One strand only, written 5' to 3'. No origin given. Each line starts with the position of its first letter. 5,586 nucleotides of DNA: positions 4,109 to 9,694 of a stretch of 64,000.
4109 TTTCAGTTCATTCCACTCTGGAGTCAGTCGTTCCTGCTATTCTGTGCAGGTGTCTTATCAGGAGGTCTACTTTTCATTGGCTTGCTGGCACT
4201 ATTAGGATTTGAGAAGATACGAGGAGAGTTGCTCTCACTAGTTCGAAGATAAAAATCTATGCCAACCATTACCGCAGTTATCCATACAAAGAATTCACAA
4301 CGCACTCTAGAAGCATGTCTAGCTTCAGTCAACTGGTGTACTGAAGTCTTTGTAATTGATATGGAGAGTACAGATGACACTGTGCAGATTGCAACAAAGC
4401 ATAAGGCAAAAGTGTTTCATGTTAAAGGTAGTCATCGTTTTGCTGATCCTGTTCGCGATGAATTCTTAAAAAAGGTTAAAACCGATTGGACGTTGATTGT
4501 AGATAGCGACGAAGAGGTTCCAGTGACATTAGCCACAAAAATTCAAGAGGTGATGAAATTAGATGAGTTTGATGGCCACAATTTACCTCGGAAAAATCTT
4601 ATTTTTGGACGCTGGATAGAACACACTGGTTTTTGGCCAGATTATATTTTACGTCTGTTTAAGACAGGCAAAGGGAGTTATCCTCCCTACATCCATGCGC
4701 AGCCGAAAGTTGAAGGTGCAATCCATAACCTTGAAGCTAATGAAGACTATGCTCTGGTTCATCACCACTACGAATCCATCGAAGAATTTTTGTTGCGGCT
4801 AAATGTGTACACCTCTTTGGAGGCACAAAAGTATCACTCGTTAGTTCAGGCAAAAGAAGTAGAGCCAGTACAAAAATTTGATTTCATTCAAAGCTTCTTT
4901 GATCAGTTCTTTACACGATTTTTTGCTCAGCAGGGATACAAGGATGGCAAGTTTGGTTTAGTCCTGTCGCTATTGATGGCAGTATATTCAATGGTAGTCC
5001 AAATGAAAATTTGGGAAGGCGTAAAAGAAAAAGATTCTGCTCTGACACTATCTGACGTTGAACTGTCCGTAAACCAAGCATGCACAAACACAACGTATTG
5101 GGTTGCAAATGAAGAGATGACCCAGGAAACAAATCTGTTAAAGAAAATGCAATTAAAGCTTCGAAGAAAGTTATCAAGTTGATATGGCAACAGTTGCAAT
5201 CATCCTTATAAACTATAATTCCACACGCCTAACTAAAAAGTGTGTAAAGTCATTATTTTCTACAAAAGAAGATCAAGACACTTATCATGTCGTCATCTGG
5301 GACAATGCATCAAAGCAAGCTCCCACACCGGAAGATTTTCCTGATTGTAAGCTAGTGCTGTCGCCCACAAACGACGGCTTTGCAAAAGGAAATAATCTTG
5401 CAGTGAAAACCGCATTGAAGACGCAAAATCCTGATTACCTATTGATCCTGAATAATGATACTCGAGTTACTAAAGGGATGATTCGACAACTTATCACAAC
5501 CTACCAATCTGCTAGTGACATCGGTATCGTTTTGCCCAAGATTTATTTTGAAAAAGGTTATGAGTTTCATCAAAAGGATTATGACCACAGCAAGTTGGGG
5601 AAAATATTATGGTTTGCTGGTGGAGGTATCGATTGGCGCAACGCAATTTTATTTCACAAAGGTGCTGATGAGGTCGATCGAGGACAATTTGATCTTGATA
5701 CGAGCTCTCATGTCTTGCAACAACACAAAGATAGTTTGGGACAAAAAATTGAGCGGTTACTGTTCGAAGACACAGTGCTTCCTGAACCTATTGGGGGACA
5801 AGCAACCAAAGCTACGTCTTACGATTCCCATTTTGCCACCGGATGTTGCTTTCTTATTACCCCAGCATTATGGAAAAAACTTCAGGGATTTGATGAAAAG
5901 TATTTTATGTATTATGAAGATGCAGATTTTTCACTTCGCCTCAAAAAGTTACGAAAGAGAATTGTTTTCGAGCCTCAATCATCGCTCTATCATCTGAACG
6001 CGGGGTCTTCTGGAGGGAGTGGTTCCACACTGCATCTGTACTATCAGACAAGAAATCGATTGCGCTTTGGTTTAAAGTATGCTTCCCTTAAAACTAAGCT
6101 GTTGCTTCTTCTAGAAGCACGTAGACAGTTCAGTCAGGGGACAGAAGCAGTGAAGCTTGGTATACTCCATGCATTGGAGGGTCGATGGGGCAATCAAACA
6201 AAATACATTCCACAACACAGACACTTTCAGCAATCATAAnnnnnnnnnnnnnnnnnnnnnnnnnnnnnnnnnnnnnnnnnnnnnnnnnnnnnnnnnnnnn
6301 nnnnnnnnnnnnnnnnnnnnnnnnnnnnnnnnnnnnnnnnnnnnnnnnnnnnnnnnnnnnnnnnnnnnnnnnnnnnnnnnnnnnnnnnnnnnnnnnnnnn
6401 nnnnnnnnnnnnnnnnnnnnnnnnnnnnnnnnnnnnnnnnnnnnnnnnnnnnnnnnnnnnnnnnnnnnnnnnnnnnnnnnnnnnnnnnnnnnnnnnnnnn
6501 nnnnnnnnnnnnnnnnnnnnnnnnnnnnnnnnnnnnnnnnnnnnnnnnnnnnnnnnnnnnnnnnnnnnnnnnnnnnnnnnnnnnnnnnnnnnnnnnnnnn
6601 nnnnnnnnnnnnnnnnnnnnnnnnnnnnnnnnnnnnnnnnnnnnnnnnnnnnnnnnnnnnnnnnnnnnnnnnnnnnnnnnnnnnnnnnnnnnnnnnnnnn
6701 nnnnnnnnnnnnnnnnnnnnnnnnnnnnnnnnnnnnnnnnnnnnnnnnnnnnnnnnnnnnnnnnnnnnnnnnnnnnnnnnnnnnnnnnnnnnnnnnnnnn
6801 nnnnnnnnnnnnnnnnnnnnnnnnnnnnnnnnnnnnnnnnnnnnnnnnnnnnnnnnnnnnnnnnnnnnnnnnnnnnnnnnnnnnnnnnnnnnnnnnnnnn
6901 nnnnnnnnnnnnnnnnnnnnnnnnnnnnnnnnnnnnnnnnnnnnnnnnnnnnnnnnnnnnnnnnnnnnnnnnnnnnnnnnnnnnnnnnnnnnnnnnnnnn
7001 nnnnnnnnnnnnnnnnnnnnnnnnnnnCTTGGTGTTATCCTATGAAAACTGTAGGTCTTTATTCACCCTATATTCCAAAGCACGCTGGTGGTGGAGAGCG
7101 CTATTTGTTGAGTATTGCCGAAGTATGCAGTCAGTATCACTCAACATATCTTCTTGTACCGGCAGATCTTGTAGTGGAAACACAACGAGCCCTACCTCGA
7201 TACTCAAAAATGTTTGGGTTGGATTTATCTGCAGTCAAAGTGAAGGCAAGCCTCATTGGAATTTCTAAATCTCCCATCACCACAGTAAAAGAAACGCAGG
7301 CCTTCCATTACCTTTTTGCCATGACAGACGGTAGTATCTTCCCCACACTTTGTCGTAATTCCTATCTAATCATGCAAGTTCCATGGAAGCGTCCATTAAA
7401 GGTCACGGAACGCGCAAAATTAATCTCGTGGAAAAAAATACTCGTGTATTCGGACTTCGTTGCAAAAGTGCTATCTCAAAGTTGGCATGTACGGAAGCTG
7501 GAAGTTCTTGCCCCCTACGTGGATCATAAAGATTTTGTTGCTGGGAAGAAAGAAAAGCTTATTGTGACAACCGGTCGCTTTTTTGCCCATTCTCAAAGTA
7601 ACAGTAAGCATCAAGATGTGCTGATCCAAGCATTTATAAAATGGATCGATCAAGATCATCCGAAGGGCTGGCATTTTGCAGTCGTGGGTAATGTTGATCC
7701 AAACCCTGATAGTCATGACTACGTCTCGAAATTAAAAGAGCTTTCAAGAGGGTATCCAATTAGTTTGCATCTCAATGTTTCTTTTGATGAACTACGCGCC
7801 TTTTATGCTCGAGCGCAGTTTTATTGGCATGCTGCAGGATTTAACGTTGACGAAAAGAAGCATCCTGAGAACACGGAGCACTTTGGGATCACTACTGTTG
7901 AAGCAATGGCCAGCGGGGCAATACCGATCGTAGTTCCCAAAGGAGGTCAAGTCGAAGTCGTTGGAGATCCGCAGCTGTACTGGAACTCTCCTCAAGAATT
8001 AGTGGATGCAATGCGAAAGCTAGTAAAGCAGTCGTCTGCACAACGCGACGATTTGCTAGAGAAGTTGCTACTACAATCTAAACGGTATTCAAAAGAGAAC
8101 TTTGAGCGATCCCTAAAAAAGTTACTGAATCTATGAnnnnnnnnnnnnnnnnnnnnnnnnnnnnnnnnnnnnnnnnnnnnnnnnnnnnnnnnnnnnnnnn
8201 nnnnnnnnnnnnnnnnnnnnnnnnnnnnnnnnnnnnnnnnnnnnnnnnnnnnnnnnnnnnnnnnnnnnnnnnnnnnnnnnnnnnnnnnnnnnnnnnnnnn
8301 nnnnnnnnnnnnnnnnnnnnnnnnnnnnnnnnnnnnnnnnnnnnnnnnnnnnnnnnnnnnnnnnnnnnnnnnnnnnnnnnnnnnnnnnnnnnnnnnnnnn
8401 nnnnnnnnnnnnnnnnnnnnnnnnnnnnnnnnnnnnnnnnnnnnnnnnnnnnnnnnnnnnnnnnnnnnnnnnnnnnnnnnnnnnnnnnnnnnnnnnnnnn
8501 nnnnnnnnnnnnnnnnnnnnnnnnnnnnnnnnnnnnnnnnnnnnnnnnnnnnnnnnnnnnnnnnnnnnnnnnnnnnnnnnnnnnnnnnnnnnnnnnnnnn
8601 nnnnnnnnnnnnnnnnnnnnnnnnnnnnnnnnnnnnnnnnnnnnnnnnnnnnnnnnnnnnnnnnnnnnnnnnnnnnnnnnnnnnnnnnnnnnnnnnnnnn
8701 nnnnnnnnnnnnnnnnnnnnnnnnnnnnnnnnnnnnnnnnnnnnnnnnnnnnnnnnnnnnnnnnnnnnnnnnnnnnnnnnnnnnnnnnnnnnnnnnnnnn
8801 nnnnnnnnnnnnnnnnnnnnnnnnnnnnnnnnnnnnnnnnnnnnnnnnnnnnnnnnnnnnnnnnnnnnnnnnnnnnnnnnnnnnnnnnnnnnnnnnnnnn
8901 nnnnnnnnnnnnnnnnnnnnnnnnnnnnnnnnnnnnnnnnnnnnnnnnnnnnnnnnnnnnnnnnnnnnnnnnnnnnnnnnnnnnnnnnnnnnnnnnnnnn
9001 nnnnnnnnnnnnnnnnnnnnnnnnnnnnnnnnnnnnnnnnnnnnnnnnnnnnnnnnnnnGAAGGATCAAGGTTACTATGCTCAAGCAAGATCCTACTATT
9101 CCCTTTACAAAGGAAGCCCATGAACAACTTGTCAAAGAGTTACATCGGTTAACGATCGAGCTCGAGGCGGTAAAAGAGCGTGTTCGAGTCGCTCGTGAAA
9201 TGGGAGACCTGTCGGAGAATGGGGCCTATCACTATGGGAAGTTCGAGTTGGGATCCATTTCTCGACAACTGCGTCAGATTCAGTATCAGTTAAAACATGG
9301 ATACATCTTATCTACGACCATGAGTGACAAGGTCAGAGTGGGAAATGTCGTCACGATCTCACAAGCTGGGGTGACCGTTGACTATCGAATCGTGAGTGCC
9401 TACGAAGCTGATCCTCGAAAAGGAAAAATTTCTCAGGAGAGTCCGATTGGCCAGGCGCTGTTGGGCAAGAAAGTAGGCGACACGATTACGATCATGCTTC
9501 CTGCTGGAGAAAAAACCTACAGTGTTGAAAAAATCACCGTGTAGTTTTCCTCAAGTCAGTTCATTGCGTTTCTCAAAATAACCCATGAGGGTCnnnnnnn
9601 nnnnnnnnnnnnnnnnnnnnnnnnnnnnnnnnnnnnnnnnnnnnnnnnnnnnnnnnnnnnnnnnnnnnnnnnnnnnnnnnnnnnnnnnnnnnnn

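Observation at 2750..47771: Two Wzx flippases are present but no recognisable priming phosphoglycosyltransferase, Wzy polymerase or Wzz. These components may hide among the unassigned membrane proteins or lie outside the window.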

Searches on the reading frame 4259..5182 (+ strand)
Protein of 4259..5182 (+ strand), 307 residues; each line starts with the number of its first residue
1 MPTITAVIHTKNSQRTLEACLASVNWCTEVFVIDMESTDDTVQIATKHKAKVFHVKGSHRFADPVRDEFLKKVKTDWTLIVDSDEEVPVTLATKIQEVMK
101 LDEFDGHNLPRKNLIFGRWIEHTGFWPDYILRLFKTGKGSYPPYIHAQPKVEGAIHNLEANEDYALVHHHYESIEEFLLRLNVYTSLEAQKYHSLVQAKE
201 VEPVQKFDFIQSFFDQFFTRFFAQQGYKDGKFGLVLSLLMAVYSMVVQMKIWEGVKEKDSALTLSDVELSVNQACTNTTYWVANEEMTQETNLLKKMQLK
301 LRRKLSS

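Call 4: search_protein_families(library=pfam, proteins=[window:4259-5182:+], max_evalue=0.01)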
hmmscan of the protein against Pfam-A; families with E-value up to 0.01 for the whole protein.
window:4259-5182:+ (307 aa): 2 families
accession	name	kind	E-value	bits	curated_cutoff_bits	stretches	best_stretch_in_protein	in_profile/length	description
PF00535.33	Glycos_transf_2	-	4.3e-10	40.2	23.3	1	6-105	2-109/168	Glycosyl transferase family 2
PF13704.12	Glyco_tranf_2_4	-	0.0001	23.2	27.5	1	13-85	3-82/98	Glycosyl transferase family 2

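Call 35: find_encoding_contigs(protein=window:4259-5182:+, flank=10000, max_places=2)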
Protein window:4259-5182:+ (307 aa): no gene with exactly this product is on record in the collection.

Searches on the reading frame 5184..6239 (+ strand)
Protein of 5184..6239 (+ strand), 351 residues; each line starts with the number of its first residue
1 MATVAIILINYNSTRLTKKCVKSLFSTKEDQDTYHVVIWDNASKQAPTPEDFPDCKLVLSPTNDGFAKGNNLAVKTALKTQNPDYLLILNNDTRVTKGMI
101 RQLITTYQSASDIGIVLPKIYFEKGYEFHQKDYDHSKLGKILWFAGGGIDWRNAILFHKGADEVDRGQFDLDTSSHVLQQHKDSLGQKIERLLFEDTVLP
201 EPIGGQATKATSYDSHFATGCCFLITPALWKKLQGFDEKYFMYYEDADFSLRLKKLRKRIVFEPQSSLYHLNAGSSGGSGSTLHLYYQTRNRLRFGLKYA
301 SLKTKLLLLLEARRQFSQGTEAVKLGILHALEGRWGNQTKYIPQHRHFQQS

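Call 4: search_protein_families(library=pfam, proteins=[window:5184-6239:+], max_evalue=0.01)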
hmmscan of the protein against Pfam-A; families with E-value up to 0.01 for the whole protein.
window:5184-6239:+ (351 aa): 4 families
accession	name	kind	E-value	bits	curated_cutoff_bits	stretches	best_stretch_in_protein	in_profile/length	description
PF00535.33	Glycos_transf_2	-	1.6e-08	35.1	23.3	1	6-141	2-143/168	Glycosyl transferase family 2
PF13632.12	Glyco_trans_2_3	-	8.9e-05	22.8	27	0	214-270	68-120/198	Glycosyl transferase family group 2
PF13641.12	Glyco_tranf_2_3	-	0.00021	21.8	27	1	216-292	157-226/230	Glycosyltransferase like family 2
PF02709.20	Glyco_transf_7C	-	0.0034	17.4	23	1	215-261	16-63/78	N-terminal domain of galactosyltransferase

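Call 90: find_encoding_contigs(protein=window:5184-6239:+, flank=10000, max_places=2)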
Protein window:5184-6239:+ (351 aa): 2 contigs read that carry it; 1 place shown.
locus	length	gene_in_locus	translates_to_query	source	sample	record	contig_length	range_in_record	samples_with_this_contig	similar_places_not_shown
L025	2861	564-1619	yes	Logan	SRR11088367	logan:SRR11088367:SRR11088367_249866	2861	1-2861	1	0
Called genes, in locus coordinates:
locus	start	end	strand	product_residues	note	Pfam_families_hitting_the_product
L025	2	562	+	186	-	?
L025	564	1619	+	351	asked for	PF00535:Glycos_transf_2, PF13641:Glyco_tranf_2_3 (faint)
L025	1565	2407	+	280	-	PF00535:Glycos_transf_2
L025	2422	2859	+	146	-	?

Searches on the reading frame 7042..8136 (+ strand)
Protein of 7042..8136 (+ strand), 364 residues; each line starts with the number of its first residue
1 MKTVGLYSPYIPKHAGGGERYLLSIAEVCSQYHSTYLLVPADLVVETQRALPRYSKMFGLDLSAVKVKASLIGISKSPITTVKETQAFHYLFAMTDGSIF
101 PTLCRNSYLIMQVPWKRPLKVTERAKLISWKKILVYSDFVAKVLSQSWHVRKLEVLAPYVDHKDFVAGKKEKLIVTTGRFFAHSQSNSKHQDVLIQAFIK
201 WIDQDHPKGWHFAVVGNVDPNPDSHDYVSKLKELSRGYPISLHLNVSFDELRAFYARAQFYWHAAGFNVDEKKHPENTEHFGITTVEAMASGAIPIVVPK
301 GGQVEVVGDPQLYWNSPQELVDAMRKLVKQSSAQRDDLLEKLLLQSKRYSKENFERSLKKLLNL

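Call 4: search_protein_families(library=pfam, proteins=[window:7042-8136:+], max_evalue=0.01)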
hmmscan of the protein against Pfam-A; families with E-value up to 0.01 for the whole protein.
window:7042-8136:+ (364 aa): 2 families
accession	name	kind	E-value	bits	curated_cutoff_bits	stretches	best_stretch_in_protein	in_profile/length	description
PF00534.26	Glycos_transf_1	-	3e-13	50.1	26.4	1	164-334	8-161/172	Glycosyl transferases group 1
PF13692.12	Glyco_trans_1_4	-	1.9e-12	48.1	27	1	172-329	2-141/142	Glycosyl transferases group 1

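Call 89: find_encoding_contigs(protein=window:7042-8136:+, flank=10000, max_places=2)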
Protein window:7042-8136:+ (364 aa): no gene with exactly this product is on record in the collection.

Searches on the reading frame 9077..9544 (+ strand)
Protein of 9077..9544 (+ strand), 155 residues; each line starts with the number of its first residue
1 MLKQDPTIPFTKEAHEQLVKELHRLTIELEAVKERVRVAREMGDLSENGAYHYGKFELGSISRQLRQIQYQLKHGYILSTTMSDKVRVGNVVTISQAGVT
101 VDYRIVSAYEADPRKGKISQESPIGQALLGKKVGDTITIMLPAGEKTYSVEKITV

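Call 4: search_protein_families(library=pfam, proteins=[window:9077-9544:+], max_evalue=0.01)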
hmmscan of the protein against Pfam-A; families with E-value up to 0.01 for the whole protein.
window:9077-9544:+ (155 aa): 2 families
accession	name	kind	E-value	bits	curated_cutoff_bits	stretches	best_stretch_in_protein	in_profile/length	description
PF01272.25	GreA_GreB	-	4.5e-23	81.5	26.9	1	83-154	3-76/77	Transcription elongation factor, GreA/GreB, C-term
PF03449.20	GreA_GreB_N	-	1.1e-15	58.1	24.5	1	8-74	1-68/71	Transcription elongation factor, N-terminal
